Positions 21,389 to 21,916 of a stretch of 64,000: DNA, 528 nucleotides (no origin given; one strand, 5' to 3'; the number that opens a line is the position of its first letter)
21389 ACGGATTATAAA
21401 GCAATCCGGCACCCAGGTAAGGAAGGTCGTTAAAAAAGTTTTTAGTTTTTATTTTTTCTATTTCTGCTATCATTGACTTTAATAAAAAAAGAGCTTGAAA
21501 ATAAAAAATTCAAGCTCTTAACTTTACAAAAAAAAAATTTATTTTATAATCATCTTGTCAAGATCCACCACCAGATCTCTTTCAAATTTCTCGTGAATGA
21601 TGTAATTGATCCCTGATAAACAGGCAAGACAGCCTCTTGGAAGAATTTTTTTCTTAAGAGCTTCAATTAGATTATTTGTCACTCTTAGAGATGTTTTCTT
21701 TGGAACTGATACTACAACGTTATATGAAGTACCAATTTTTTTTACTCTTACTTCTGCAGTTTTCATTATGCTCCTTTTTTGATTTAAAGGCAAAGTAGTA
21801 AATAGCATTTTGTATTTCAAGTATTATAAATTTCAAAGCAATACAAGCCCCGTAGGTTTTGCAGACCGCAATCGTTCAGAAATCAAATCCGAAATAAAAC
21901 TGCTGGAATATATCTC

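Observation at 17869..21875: Uncharacterised MNIO (DUF692) RiPP-like operon: 75-aa CxxC peptide, MNIO, DUF2063-like partner, SAM methyltransferase, amidohydrolase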

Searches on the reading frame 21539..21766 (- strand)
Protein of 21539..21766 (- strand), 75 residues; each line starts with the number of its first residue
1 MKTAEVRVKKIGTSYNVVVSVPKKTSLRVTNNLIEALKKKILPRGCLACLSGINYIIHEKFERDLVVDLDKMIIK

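Call 3: search_protein_families(library=pfam, proteins=[window:21539-21766:-], max_evalue=0.1)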
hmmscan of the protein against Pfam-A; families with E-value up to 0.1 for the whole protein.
window:21539-21766:- (75 aa): 1 family
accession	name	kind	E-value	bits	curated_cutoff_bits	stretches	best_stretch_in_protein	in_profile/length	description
PF09853.14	DUF2080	-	0.057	13.6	21.5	0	7-24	21-36/50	Putative transposon-encoded protein (DUF2080)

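Call 4: search_protein_families(library=ncbifam, proteins=[window:21539-21766:-], max_evalue=0.1)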
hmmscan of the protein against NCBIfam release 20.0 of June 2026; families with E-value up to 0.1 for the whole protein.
window:21539-21766:- (75 aa): 0 families

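Call 6: find_homologous_proteins(query=window:21542-21766:-, max_evalue=0.01)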
Query seq(75 aa) (75 aa): 1 proteins with E <= 0.01 among 1 candidates.
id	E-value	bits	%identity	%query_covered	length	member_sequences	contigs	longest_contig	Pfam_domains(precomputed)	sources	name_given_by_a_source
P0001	6.5e-40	151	100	100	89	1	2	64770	-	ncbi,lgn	-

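Call 9: find_encoding_contigs(protein=P0001, flank=10000, max_places=6)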
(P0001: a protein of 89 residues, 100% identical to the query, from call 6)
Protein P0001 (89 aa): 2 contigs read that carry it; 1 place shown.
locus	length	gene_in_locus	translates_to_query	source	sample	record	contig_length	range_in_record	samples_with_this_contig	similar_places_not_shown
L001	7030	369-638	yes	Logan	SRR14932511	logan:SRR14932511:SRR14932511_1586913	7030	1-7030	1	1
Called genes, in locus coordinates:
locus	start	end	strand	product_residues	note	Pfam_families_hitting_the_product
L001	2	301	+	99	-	?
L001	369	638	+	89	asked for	-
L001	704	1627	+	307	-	PF05114:MbnB_TglH_ChrH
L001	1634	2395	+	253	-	-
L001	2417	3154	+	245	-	PF13489:Methyltransf_23, PF13847:Methyltransf_31, PF08241:Methyltransf_11, PF08242:Methyltransf_12, PF13649:Methyltransf_25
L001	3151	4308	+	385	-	PF01979:Amidohydro_1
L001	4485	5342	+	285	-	PF18962:Por_Secre_tail, PF13860:FlgD_ig (weak)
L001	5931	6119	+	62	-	-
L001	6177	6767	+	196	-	-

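Call 24: find_homologous_proteins(query=A1, max_evalue=0.001)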
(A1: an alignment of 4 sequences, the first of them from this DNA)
Query A1 (4 sequences) (75 aa, profile of the alignment): 169 proteins with E <= 0.001 among 263 candidates; the best 120 are listed.
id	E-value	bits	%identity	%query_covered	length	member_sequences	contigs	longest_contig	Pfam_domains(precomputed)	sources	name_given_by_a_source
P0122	2.1e-30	123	46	96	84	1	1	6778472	-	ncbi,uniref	ncbi:hypothetical protein [Chitinophaga sp. MM2321]|uniref:hypothetical protein n=1 Tax=Chitinophaga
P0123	6.4e-29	118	58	44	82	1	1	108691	-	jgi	jgi:hypothetical protein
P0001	2.3e-27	113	100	100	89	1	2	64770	-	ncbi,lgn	-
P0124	1.7e-26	110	46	96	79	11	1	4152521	-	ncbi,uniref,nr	ncbi:hypothetical protein HHL17_02145 [Chitinophaga sp. G-6-1-13]|uniref:Uncharacterized protein n=1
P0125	2.4e-26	110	47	96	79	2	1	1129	-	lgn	-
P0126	3.0e-26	109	58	44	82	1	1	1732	-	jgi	jgi:hypothetical protein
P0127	4.6e-26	109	35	71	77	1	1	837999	-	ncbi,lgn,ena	-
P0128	5.9e-26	108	61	44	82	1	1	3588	-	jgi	jgi:hypothetical protein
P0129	2.6e-25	106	61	44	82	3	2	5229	-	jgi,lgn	jgi:hypothetical protein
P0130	2.6e-25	106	61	44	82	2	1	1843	-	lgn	-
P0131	2.9e-25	106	46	96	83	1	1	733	-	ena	-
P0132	4.2e-25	106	46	99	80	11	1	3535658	-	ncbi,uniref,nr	ncbi:hypothetical protein [Chitinophaga polysaccharea]|uniref:hypothetical protein n=1 Tax=Chitinoph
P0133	7.2e-25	105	45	99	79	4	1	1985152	-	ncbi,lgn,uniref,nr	ncbi:hypothetical protein FHW36_101407 [Chitinophaga polysaccharea]|uniref:Uncharacterized protein n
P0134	1.2e-24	104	43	96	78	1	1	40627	-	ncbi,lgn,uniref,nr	ncbi:MAG TPA: hypothetical protein VM802_26865 [Chitinophaga sp.]|uniref:hypothetical protein n=1 Ta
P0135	1.4e-24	104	45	99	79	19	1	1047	-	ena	-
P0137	2.3e-24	103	46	99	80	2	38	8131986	-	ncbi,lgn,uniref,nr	ncbi:hypothetical protein [Chitinophaga sp. 212800010-3]|uniref:hypothetical protein n=1 Tax=unclass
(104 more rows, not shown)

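Call 33: find_related_loci(query=A3, collection=genome_contigs, flank=8000)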
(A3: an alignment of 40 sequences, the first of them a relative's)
Query A3 (82 aa) in genome_contigs; peptide patterns used: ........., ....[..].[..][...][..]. (x = any residue, [..] = any of these).
23 stretches matched a pattern; 6 encode a relative of the query (tblastn E <= 1e-3); 6 distinct loci.
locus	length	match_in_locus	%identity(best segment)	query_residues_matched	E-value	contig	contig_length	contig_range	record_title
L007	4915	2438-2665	64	6-81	1e-32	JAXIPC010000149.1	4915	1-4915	MAG: Gemmatimonadales bacterium isolate Fractures_MAG_09 c_000000117258, whole genome shotgun sequence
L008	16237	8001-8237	62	2-80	4e-31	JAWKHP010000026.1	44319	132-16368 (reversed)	MAG: Thermoanaerobaculia bacterium isolate ABC1.176 ABC1.176.fa-26, whole genome shotgun sequence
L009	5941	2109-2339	62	6-82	6e-30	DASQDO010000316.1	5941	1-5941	MAG TPA_asm: Actinomycetota bacterium isolate SMAG_U11729 k141_584825, whole genome shotgun sequence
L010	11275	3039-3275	52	5-82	6e-27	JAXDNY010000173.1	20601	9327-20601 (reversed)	MAG: Hyphomicrobiales bacterium isolate BP_676 scaffold_4046492, whole genome shotgun sequence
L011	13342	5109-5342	49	4-78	4e-20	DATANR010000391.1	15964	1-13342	MAG TPA_asm: Gemmataceae bacterium isolate SMAG_U7024 k141_73839, whole genome shotgun sequence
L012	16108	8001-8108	38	39-78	3e-4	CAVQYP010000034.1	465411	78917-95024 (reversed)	MAG: Terriglobia bacterium isolate MFD05841.bin.2.207 genome assembly, contig: contig_90059, whole genome shotgun sequen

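Call 35: list_cluster_members(proteins=[P0001, P0002, P0122, P0124, P0132, P0137, P0068, P0108])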
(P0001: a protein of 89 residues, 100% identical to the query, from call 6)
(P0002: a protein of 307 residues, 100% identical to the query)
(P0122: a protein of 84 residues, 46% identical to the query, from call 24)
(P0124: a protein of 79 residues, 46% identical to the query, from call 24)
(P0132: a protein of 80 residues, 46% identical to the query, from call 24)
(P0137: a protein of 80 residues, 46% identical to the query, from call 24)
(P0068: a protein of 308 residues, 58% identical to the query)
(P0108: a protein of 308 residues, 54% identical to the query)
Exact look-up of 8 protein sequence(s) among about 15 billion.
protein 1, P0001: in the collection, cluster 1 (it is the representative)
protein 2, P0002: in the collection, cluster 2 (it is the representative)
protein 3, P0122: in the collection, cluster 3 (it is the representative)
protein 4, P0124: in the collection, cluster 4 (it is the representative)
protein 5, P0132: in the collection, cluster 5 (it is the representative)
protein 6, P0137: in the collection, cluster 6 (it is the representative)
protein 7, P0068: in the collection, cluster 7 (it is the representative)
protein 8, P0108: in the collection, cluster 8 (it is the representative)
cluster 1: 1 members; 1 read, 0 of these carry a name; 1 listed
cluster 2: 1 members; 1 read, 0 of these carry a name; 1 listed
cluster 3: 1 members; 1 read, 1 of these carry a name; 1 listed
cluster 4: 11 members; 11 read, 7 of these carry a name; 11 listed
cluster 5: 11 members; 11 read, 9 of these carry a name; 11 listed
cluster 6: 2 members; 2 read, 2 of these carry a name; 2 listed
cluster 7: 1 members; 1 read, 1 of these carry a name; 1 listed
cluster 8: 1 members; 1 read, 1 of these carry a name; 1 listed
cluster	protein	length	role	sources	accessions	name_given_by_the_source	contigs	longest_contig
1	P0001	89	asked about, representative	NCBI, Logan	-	-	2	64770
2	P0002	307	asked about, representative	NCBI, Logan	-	-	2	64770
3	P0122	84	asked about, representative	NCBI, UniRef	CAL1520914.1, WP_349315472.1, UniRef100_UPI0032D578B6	hypothetical protein [Chitinophaga sp. MM2321] | hypothetical protein n=1 Tax=Chitinophaga sp. MM2321 TaxID=3137178 RepID=UPI0032D578B6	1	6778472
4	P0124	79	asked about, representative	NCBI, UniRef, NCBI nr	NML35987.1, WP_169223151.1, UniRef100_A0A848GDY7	hypothetical protein HHL17_02145 [Chitinophaga sp. G-6-1-13] | Uncharacterized protein n=1 Tax=Chitinophaga fulva TaxID=2728842 RepID=A0A848GDY7_9BACT | hypothetical protein [Chitinophaga fulva]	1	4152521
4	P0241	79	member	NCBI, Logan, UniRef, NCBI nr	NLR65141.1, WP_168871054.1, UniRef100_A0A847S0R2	hypothetical protein HGH92_12560 [Chitinophaga varians] | Uncharacterized protein n=1 Tax=Chitinophaga varians TaxID=2202339 RepID=A0A847S0R2_9BACT | hypothetical protein [Chitinophaga varians]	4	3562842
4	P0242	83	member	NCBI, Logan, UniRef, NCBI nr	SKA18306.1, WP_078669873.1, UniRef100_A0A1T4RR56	hypothetical protein SAMN04488128_1021404 [Chitinophaga eiseniae] | Uncharacterized protein n=1 Tax=Chitinophaga eiseniae TaxID=634771 RepID=A0A1T4RR56_9BACT | hypothetical protein [Chitinophaga eiseniae]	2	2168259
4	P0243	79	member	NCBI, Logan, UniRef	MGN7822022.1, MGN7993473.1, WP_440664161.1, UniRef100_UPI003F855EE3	hypothetical protein ACTJJB_17960 [Chitinophaga sp. 22536] | hypothetical protein n=1 Tax=unclassified Chitinophaga TaxID=2619133 RepID=UPI003F855EE3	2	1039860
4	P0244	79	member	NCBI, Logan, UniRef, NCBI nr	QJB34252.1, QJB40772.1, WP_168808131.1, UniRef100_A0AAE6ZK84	hypothetical protein HF324_24210 [Chitinophaga oryzae] | Uncharacterized protein n=1 Tax=Chitinophaga oryzae TaxID=2725414 RepID=A0AAE6ZK84_9BACT | hypothetical protein [Chitinophaga oryzae]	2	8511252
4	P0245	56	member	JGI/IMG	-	hypothetical protein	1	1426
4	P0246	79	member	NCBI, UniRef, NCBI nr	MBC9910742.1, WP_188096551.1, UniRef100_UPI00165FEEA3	hypothetical protein [Chitinophaga varians] | hypothetical protein n=1 Tax=Chitinophaga varians TaxID=2202339 RepID=UPI00165FEEA3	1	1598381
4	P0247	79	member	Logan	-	-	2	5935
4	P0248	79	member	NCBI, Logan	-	-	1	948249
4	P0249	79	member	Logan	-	-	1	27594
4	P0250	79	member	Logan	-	-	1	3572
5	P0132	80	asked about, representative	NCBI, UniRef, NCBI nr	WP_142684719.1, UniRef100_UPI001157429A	hypothetical protein [Chitinophaga polysaccharea] | hypothetical protein n=1 Tax=Chitinophaga polysaccharea TaxID=1293035 RepID=UPI001157429A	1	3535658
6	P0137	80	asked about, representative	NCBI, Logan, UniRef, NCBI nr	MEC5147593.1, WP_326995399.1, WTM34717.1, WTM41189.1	hypothetical protein [Chitinophaga sp. 212800010-3] | hypothetical protein n=1 Tax=unclassified Chitinophaga TaxID=2619133 RepID=UPI002DE27946 | HMA domain-containing protein [Chitinophaga sp. 212800010-3]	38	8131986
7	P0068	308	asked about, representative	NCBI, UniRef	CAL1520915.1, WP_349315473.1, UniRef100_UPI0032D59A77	DUF692 family multinuclear iron-containing protein [Chitinophaga sp. MM2321] | DUF692 domain-containing protein n=1 Tax=Chitinophaga sp. MM2321 TaxID=3137178 ...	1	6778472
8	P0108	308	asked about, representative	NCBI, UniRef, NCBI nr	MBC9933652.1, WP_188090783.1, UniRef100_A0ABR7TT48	DUF692 domain-containing protein [Chitinophaga qingshengii] | DUF692 family protein n=1 Tax=Chitinophaga qingshengii TaxID=1569794 ... | DUF692 family multinuclear iron-containing protein [Chitinophaga qingshengii]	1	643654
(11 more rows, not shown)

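Call 36: predict_structure(alignment_id=A2)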
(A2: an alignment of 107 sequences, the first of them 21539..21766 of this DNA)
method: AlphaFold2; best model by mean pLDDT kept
length: 75 residues; sequences in the alignment: 107
mean_pLDDT: 71.3   pTM: 0.47
mean pLDDT of the five models: 71.3, 69.4, 66.8, 65.3, 64.7
residues with pLDDT >= 90: 0; 70-90: 43; 50-70: 30; < 50: 2
segments of 3 or more residues with pLDDT < 50: none
pLDDT, mean of each block of 10 residues (from residue 1): 76 81 84 82 53 58 64 73
secondary structure, 60 per line:
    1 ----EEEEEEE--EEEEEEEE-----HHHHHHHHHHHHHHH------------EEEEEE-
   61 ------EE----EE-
elements in order: E5-11 E14-21 H27-41 E54-59

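Call 41: fold_search(model_id=the predicted structure, library=pdb)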
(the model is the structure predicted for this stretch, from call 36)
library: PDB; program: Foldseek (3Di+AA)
matches with E <= 10: 948; with E <= 0.001: 0
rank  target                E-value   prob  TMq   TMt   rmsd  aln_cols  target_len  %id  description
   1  6vda                  1.6e-02  0.97  0.40  0.36   4.3        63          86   22  Metal-bound C-terminal domain of CzcD transporter from Thermotoga maritima (released 2020-06-24)
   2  8d04_C                1.9e-02  0.82  0.33  0.36   5.8        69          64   20  Hallucinated C2 protein assembly HALC2_062 (released 2022-09-28)
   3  3byr                  3.7e-02  0.91  0.38  0.34   4.6        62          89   13  Mode of Action of a Putative Zinc Transporter CzrB (Zn form) (released 2008-09-23)
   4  6gp6_B                4.0e-02  0.96  0.46  0.40   5.6        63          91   10  MamM CTD - Copper form (released 2019-06-19)
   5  2zzt                  5.2e-02  0.87  0.38  0.36   4.2        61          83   21  Crystal structure of the cytosolic domain of the cation diffusion facilitator family protein (released 2009-08-18)
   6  6h81                  5.9e-02  0.93  0.44  0.42   5.1        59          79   10  MamM CTD E289H - Nickel form (released 2019-08-14)
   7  6h85                  5.9e-02  0.93  0.44  0.42   5.0        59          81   10  MamM CTD H264E-E289H - Cadmium form (released 2019-08-14)
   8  6qek_A                6.4e-02  0.80  0.36  0.35   5.1        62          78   11  Putative membrane tansporter, magnetosome protein MamM CTD [Desulfamplus magnetovallimortis BW-1] (released 2019-01-23)
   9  6h5m                  6.8e-02  0.87  0.43  0.38   5.8        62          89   11  MamM CTD H264E - Zinc form 1 (released 2019-08-07)
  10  5vrf_A                6.8e-02  0.77  0.36  0.13   4.7        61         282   16  CryoEM Structure of the Zinc Transporter YiiP from helical crystals (released 2018-03-14)
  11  6h8d                  6.8e-02  0.66  0.34  0.32   5.5        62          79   11  MamM CTD D249N - Nickel form (released 2019-08-14)
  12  6qek_B                7.3e-02  0.57  0.30  0.29   5.4        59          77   15  Putative membrane tansporter, magnetosome protein MamM CTD [Desulfamplus magnetovallimortis BW-1] (released 2019-01-23)
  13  6h89                  7.8e-02  0.90  0.44  0.42   4.9        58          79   10  MamM CTD D249N - Copper form (released 2019-08-14)
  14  6h8a                  7.8e-02  0.90  0.44  0.42   5.1        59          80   10  MamM CTD D249N - Cadmium form (released 2019-08-14)
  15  6h83                  8.3e-02  0.90  0.45  0.43   5.0        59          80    8  MamM CTD D249H - Copper form (released 2019-08-14)
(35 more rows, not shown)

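Call 44: search_protein_representatives(alignment_id=A2)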
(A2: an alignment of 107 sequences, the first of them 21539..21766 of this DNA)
Query: 107 sequences, 82 profile positions. Proteins with E-value up to 0.001 (for the whole library): 101; up to 1e-10: 45; up to 1e-30: 2. The best 101 are listed.
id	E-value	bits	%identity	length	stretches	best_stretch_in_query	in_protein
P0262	7.3e-33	128.7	-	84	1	1-81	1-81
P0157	7.6e-32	125.4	-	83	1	1-81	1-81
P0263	1.0e-29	118.7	-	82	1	3-81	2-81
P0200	1.9e-28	114.6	-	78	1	6-81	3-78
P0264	2.2e-28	114.4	-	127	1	4-80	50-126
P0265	4.5e-26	106.9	-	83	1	3-79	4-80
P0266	1.7e-25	105.1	-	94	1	5-81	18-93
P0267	1.3e-24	102.2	-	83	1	6-81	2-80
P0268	1.6e-24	102.0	-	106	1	3-80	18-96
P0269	6.8e-24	100.0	-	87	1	5-80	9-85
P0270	8.7e-24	99.6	-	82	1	4-81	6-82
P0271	4.1e-23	97.5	-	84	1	1-81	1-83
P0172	1.4e-22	95.7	-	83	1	1-81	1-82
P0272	2.5e-22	95.0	-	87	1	2-75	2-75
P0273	5.6e-22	93.8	-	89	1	1-81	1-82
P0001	5.4e-15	71.4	-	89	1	5-79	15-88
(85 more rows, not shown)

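Call 48: find_related_loci(query=A3, collection=metagenome_contigs, flank=7000)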
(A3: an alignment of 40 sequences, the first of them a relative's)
Query A3 (82 aa) in metagenome_contigs; peptide patterns used: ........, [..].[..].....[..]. (x = any residue, [..] = any of these).
265 stretches matched a pattern; 34 encode a relative of the query (tblastn E <= 1e-3); 34 distinct loci.
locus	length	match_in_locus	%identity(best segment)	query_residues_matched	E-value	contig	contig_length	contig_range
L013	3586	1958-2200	80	1-81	2e-44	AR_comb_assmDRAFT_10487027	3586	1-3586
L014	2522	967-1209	81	2-82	2e-43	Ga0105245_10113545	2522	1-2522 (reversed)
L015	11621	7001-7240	75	3-82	3e-40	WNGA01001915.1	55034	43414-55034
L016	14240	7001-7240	75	3-82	3e-40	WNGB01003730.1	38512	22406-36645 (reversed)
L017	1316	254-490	75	4-82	2e-39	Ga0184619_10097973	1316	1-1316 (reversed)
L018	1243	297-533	71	2-80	3e-39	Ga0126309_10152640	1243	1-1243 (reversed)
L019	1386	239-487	71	1-82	5e-39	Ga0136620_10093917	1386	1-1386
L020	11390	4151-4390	74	1-80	1e-37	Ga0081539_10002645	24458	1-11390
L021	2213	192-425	68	4-81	2e-36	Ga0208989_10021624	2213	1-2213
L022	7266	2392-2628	65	2-80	7e-34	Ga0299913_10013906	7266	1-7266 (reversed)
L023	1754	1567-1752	81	2-63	9e-32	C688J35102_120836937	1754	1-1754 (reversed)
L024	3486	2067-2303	57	4-82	6e-31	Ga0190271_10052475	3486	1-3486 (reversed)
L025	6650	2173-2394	61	6-79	5e-30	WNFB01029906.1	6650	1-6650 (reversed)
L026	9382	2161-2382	61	6-79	5e-30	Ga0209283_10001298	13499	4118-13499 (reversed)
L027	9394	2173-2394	61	6-79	5e-30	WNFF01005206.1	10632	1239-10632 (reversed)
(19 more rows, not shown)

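Call 75: search_protein_families(library=pfam, alignment_id=A2, max_evalue=1)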
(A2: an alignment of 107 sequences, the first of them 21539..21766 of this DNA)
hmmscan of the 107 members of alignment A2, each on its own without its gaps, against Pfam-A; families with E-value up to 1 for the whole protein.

A. member 1, window:21539-21766:- (75 aa): 1 family
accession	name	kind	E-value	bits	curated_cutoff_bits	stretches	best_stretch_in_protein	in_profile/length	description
PF09853.14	DUF2080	-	0.057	13.6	21.5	1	7-24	21-36/50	Putative transposon-encoded protein (DUF2080)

B. families by the number of members that match (of 107 scanned): 18 families
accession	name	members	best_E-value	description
PF25367.1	DUF7883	3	0.043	Domain of unknown function (DUF7883)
PF00523.23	Fusion_gly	2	0.011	Fusion glycoprotein F0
PF02814.20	UreE_N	2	0.011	UreE urease accessory protein, N-terminal domain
PF17290.8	Arena_ncap_C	2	0.034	Arenavirus nucleocapsid C-terminal domain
PF09845.14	OapC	2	0.14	Origin-associated protein OapC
PF13062.12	DUF3924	1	0.054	Protein of unknown function (DUF3924)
PF09853.14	DUF2080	1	0.057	Putative transposon-encoded protein (DUF2080)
PF09795.14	ATG31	1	0.067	Autophagy-related protein 31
PF19692.4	DUF6193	1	0.072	Family of unknown function (DUF6193)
PF17536.7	Mx_ML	1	0.1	Matrix and Matrix long proteins N-terminal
PF04182.18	B-block_TFIIIC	1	0.13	B-block binding subunit of TFIIIC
PF03711.20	OKR_DC_1_C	1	0.14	Orn/Lys/Arg decarboxylase, C-terminal domain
PF23992.1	Pam3_gp32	1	0.14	Phage Pam3 gp32-like protein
PF12756.13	zf-C2H2_2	1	0.15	C2H2 type zinc-finger (2 copies)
PF12760.12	Zn_ribbon_IS1595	1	0.15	Transposase zinc-ribbon domain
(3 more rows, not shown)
